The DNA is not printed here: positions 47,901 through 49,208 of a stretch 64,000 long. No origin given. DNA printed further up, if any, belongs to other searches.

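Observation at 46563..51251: Operon coupling a serine-palmitoyltransferase-like alpha-oxoamine synthase and an SDR reductase to a PorV/PorQ-like outer-membrane barrel and two lipoproteins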

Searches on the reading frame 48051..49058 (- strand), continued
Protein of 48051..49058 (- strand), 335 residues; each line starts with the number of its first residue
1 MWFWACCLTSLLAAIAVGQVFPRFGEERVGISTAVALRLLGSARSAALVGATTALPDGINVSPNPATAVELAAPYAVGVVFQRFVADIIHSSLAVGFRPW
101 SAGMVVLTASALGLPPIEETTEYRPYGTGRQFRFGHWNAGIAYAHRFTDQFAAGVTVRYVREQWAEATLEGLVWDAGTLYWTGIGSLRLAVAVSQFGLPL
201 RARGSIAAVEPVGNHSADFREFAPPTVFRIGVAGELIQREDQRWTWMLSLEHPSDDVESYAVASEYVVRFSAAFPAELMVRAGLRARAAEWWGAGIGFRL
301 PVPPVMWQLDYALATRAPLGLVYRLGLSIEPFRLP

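Call 48: search_solved_structures(query=A2, max_evalue=10, show_alignments=1)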
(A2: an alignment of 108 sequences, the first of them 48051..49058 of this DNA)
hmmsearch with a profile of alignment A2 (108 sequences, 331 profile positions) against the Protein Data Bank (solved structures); distinct sequences matched with E-value up to 10: 18.
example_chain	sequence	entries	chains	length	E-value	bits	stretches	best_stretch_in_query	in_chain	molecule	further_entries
6h3i_F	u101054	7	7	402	3.9e-34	121.1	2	9-256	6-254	PorV | Type IX secretion system protein PorV domain-containing protein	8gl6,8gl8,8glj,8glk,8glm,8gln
6z38_A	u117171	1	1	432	5.1e-06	28.7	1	45-117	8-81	TodX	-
6z37_A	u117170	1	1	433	2.1e-05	26.7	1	45-117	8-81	TodX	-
6x1k_A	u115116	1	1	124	4.5e-05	25.6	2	248-303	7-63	De novo designed transmembrane beta-barrel TMB2.3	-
6x9z_A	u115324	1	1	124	5.6e-05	25.3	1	247-303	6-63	Transmembrane beta-barrels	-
3brz_A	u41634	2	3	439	0.00014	24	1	45-95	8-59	TodX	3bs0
2r88_A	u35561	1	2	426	0.0013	20.8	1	50-88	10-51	Long-chain fatty acid transport protein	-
3bry_A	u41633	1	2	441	0.0015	20.6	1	46-100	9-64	TbuX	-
3dwo_X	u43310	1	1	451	0.0024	19.9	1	52-98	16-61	Probable outer membrane protein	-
1t16_A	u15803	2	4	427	0.0026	19.8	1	50-87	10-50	Long-chain fatty acid transport protein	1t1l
3pgu_A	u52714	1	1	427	0.0026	19.8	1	50-87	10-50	Long-chain fatty acid transport protein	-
3pgs_A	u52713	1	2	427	0.0026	19.8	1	50-87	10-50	Long-chain fatty acid transport protein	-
6z34_A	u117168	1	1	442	0.0027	19.8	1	44-85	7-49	CymD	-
2r4p_A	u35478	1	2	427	0.003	19.6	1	50-87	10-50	Long-chain fatty acid transport protein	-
3dwn_A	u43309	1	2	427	0.0054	18.8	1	50-87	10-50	Long-chain fatty acid transport protein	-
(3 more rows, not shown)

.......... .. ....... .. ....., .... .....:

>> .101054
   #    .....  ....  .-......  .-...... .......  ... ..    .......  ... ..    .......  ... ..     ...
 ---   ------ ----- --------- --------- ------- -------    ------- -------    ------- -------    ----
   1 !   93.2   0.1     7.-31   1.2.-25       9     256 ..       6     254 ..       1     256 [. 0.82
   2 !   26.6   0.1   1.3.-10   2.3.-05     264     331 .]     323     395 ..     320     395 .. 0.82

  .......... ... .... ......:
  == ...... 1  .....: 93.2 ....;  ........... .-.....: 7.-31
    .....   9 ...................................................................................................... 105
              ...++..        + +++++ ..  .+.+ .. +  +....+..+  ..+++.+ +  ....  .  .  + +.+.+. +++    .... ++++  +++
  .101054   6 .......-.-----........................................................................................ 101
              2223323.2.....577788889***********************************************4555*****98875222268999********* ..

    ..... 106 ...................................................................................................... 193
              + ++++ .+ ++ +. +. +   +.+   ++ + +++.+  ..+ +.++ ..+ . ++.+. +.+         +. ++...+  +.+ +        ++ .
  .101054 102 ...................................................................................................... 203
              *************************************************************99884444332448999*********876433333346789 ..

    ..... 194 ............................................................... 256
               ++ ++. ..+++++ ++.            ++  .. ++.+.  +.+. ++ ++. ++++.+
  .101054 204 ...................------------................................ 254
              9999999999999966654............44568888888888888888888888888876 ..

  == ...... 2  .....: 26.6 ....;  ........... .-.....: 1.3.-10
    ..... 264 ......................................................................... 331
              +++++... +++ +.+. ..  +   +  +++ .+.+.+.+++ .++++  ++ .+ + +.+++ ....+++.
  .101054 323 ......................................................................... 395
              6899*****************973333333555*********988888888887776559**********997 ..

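Call 49: search_protein_families(library=ncbifam, alignment_id=A2, max_evalue=0.001)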
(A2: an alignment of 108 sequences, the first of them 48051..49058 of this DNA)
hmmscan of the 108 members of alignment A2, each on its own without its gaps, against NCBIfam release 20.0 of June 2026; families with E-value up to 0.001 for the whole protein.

A. member 1, window:48051-49058:- (335 aa): 2 families
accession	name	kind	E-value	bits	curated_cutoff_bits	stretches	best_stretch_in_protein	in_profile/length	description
NF033709.1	PorV_fam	subfamily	9.7e-26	91.1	90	1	37-329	7-324/326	PorV/PorQ family protein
NF033711.1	T9SS_PorQ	equivalog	2.2e-06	27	220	1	37-200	29-191/335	type IX secretion system protein PorQ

B. families by the number of members that match (of 108 scanned): 8 families
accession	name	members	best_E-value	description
NF033709.1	PorV_fam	108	1.6e-68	PorV/PorQ family protein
NF033711.1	T9SS_PorQ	108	1.2e-37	type IX secretion system protein PorQ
NF033710.1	T9SS_OM_PorV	103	5.3e-33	type IX secretion system outer membrane channel protein PorV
NF052325.1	PorVQ2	95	9.4e-29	putative type IX sorting system protein PorV2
NF053685.1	BamG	13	4.3e-10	BamG family beta-barrel-assembly machinery protein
NF050080.1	pilus_FilD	5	6.1e-05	putative pilus system OmpP1/FadL family transporter FilD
TIGR03519.1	T9SS_PorP_fam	3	1.3e-05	PorP/SprF family type IX secretion system membrane protein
TIGR04390.1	OMP_YaiO_dom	1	0.00096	YaiO family outer membrane beta-barrel protein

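Call 50: search_protein_families(library=ncbifam, proteins=[L087:2423-3925:+, L087:3909-6758:+, L087:7771-8973:+, L083:3647-5155:+, L083:5158-8001:+, L083:9011-10066:+, L083:99-3284:-, L087:192-2414:+], max_evalue=0.001)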
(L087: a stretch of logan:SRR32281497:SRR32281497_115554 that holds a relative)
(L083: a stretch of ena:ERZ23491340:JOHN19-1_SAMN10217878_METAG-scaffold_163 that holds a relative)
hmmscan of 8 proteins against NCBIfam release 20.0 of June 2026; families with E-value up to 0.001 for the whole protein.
L087:2423-3925:+ (500 aa): 0 families

L087:3909-6758:+ (949 aa): 10 families
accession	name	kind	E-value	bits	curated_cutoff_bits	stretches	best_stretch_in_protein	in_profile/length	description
TIGR01785.1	TonB-hemin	subfamily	5.6e-18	64.7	316.85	1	539-800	360-604/677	TonB-dependent heme/hemoglobin receptor family protein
TIGR01786.1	TonB-hemlactrns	subfamily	6.6e-18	64.4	323.75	1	503-765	383-597/719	TonB-dependent hemoglobin/transferrin/lactoferrin family receptor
TIGR01783.1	TonB-siderophor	subfamily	4.1e-13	48.8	223.5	1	578-760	377-535/649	TonB-dependent siderophore receptor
TIGR04056.1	OMP_RagA_SusC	subfamily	1.6e-12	46.6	368.25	1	28-253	3-232/981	SusC/RagA family TonB-linked outer membrane protein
NF010010.0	PRK13483.1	equivalog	1.3e-09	36.6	927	1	659-757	450-552/660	ligand-gated channel protein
NF053590.1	TonB_dep_TOL0244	equivalog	3.2e-07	29.3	645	1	609-764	359-505/604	TOL_0244 family TonB-dependent receptor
TIGR01779.1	TonB-B12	equivalog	8e-06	24.7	599.7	1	659-740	424-494/614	TonB-dependent vitamin B12 receptor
NF010048.1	PRK13524.1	subfamily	0.00057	18.5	493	0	658-753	523-617/744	FepA family TonB-dependent siderophore receptor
NF049946.1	TonB_dep_CU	exception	0.00062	18.2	700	0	609-767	446-589/683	TonB-dependent receptor, CU motif-type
NF010012.0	PRK13486.1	equivalog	0.00079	17.9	924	1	655-733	461-531/696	TonB-dependent receptor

L087:7771-8973:+ (400 aa): 0 families

L083:3647-5155:+ (502 aa): 0 families

L083:5158-8001:+ (947 aa): 21 families
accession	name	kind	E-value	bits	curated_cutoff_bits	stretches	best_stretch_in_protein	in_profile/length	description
TIGR04056.1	OMP_RagA_SusC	subfamily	1.5e-20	73.2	368.25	2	29-234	3-208/981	SusC/RagA family TonB-linked outer membrane protein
TIGR01785.1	TonB-hemin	subfamily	2.5e-19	69.2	316.85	1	541-754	369-567/677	TonB-dependent heme/hemoglobin receptor family protein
NF010010.0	PRK13483.1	equivalog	5.5e-15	54.4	927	1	652-744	450-544/660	ligand-gated channel protein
TIGR01783.1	TonB-siderophor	subfamily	2e-14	53.2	223.5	2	603-747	391-527/649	TonB-dependent siderophore receptor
TIGR01786.1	TonB-hemlactrns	subfamily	1.9e-12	46.3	323.75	1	601-752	435-591/719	TonB-dependent hemoglobin/transferrin/lactoferrin family receptor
NF010011.0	PRK13484.1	equivalog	2.7e-12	45.8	1197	2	605-757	418-567/682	IreA family TonB-dependent siderophore receptor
TIGR01782.1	TonB-Xanth-Caul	subfamily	6.1e-11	41.3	310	1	650-754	635-753/868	TonB-dependent receptor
NF053590.1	TonB_dep_TOL0244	equivalog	2e-10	39.9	645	2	641-735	396-483/604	TOL_0244 family TonB-dependent receptor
TIGR01779.1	TonB-B12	equivalog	1.6e-09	36.9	599.7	1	648-743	419-503/614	TonB-dependent vitamin B12 receptor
NF052345.1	S_layer_anammox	exception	3.1e-09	34.8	1400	1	20-110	1306-1396/1596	Kustd1514 family S-layer glycoprotein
NF049944.1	TonB_dep_PUIUD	equivalog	9e-09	34.2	850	1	647-744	482-571/686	TonB-dependent receptor, PUIUD motif-type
NF010038.0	PRK13513.1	equivalog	2.6e-08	32.9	942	1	652-743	446-543/659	ligand-gated channel protein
NF049946.1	TonB_dep_CU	exception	9.8e-08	30.8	700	1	655-732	489-561/683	TonB-dependent receptor, CU motif-type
NF007926.1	PRK10641.1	equivalog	3.2e-07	29.3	836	0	643-728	421-492/617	TonB-dependent vitamin B12 receptor BtuB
NF007478.2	PRK10064.1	equivalog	4.8e-07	28.4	745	0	127-249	44-177/663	catecholate siderophore receptor CirA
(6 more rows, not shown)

L083:9011-10066:+ (351 aa): 2 families
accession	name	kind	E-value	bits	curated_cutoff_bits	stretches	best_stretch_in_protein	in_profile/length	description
NF035926.1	scyF_NHL_VPEP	equivalog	3e-11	43.1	350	1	269-342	149-223/376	scytonemin biosynthesis PEP-CTERM protein ScyF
NF033206.1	ScyE_fam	subfamily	0.00078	19.1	80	0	271-338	252-321/333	ScyD/ScyE family protein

L083:99-3284:- (1061 aa): 0 families

L087:192-2414:+ (740 aa): 4 families
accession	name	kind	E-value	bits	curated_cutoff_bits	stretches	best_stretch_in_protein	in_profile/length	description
NF033681.1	ExeM_NucH_DNase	subfamily_domain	3.6e-14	52.5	300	1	433-633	1-211/546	ExeM/NucH family extracellular endonuclease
TIGR04183.1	Por_Secre_tail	domain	3.9e-12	46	23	1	671-738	2-71/72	T9SS type A sorting domain-containing protein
NF038113.1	T9SSA_dep_M36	equivalog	4.7e-09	35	885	1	661-738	787-868/869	T9SS-dependent M36 family metallopeptidase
NF050177.1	TapA_OM_Porphy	equivalog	1.1e-05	24.4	500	1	667-738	470-543/544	TapA/TapC family T9SS-dependent outer membrane protein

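Call 53: predict_structure(alignment_id=A2)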
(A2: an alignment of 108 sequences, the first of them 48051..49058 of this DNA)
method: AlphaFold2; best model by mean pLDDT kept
length: 335 residues; sequences in the alignment: 108
mean_pLDDT: 93.9   pTM: 0.88
mean pLDDT of the five models: 93.9, 92.8, 92.2, 91.9, 91.4
residues with pLDDT >= 90: 289; 70-90: 37; 50-70: 9; < 50: 0
segments of 3 or more residues with pLDDT < 50: none
pLDDT, mean of each block of 10 residues (from residue 1): 90 82 81 87 97 95 96 97 94 98 98 96 96 97 98 98 95 98 98 96 83 69 96 98 98 95 98 97 96 98 97 95 97 86
secondary structure, 60 per line:
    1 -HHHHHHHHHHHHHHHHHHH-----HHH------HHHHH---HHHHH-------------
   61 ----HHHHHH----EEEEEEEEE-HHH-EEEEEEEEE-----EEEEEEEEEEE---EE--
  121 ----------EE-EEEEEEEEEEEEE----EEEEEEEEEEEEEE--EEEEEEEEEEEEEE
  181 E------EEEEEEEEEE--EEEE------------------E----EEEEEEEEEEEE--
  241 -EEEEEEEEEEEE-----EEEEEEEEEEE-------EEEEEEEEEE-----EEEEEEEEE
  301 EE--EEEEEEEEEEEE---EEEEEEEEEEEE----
elements in order: H2-20 H35-39 H43-47 H65-70 E75-83 E89-97 E103-113 E134-146 E151-164 E167-181 E188-197 E200-203 E227-238 E242-253 E259-269 E277-286 E292-302 E305-316 E320-331

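Call 60: fold_search(model_id=the predicted structure, library=pdb)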
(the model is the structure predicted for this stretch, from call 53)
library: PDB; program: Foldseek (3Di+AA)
matches with E <= 10: 1155; with E <= 0.001: 219
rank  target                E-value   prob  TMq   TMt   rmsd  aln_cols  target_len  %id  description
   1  8gl6_F                1.8e-12  1.00  0.66  0.61   5.8       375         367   13  The Type 9 Secretion System in vitro assembled, RemA-CTD substrate bound complex (released 2024-01-31)
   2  6h3i_F                5.2e-10  1.00  0.64  0.63   5.8       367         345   14  Structural snapshots of the Type 9 protein translocon (released 2018-11-07)
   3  1t1l_A                1.6e-09  1.00  0.58  0.48   7.8       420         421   10  Crystal structure of the long-chain fatty acid transporter FadL (released 2004-06-15)
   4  3pgr                  1.6e-09  1.00  0.60  0.54   6.6       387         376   11  Asp348Arg mutant of EcFadL (released 2011-05-25)
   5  2r4l_C                2.5e-09  1.00  0.56  0.47   8.2       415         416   11  Crystal structure of the long-chain fatty acid transporter FadL mutant P34A (released 2008-09-16)
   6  2r4l_B                2.9e-09  1.00  0.55  0.46   8.2       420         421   11  Crystal structure of the long-chain fatty acid transporter FadL mutant P34A (released 2008-09-16)
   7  2r89_A                3.2e-09  1.00  0.53  0.49   7.9       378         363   12  Crystal structure of the long-chain fatty acid transporter FadL mutant delta N3 (released 2008-09-23)
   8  3pgs_A                5.5e-09  1.00  0.55  0.45   9.2       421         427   11  Phe3Gly mutant of EcFadL (released 2011-05-25)
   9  2r88_A                8.7e-09  1.00  0.57  0.53   6.4       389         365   12  Crystal structure of the long-chain fatty acid transporter FadL mutant delta S3 kink (released 2008-09-23)
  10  2r4l_A                2.3e-08  1.00  0.54  0.46   7.8       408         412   11  Crystal structure of the long-chain fatty acid transporter FadL mutant P34A (released 2008-09-16)
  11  1t16_A                2.5e-08  1.00  0.56  0.46   8.4       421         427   11  Crystal structure of the bacterial fatty acid transporter FadL from Escherichia coli (released 2004-06-15)
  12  3pgu                  2.6e-08  1.00  0.60  0.50   8.5       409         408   10  Phe3Glu mutant of EcFadL (released 2011-05-25)
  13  3pf1_A                2.7e-08  1.00  0.56  0.46   8.9       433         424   12  E. coli FadL Asp348Ala mutant (released 2011-05-25)
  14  2r4p_A                2.9e-08  1.00  0.50  0.42   8.7       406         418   11  Crystal structure of the long-chain fatty acid transporter FadL mutant G212E (released 2008-09-16)
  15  2r4o_A                3.4e-08  1.00  0.56  0.47   7.7       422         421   11  Crystal structure of the long-chain fatty acid transporter FadL mutant delta NPA (released 2008-09-16)
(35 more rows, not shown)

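Call 65: find_related_loci(query=A3, collection=metagenome_contigs, flank=7000)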
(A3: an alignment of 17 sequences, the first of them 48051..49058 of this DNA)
Query A3 (335 aa) in metagenome_contigs; peptide patterns used: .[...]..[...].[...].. (x = any residue, [..] = any of these).
584 stretches matched a pattern; 541 encode a relative of the query (tblastn E <= 1e-3); the best 80 are kept; 80 distinct loci.
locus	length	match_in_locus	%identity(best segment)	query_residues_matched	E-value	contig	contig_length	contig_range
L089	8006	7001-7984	64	5-335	7e-134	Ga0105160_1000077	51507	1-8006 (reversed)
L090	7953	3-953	65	20-335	1e-132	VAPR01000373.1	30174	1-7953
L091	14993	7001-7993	63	6-335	8e-133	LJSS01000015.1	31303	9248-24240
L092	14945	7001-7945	54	19-335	4e-97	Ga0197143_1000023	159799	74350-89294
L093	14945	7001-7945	54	19-335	6e-96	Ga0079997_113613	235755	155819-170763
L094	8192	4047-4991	54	19-335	1e-95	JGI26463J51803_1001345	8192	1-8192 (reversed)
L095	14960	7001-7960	63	19-335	5e-123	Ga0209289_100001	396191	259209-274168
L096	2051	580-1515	39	19-330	4e-61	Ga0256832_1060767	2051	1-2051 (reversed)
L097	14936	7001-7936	33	11-329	3e-56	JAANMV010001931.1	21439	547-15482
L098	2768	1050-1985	32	11-329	7e-55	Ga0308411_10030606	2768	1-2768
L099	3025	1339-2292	31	6-329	7e-55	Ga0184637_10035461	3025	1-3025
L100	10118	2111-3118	33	4-329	2e-54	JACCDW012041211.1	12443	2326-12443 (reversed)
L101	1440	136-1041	36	19-327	1e-56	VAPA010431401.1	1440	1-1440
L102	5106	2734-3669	32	11-329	3e-54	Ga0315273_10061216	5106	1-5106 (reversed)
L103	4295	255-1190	32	11-329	5e-54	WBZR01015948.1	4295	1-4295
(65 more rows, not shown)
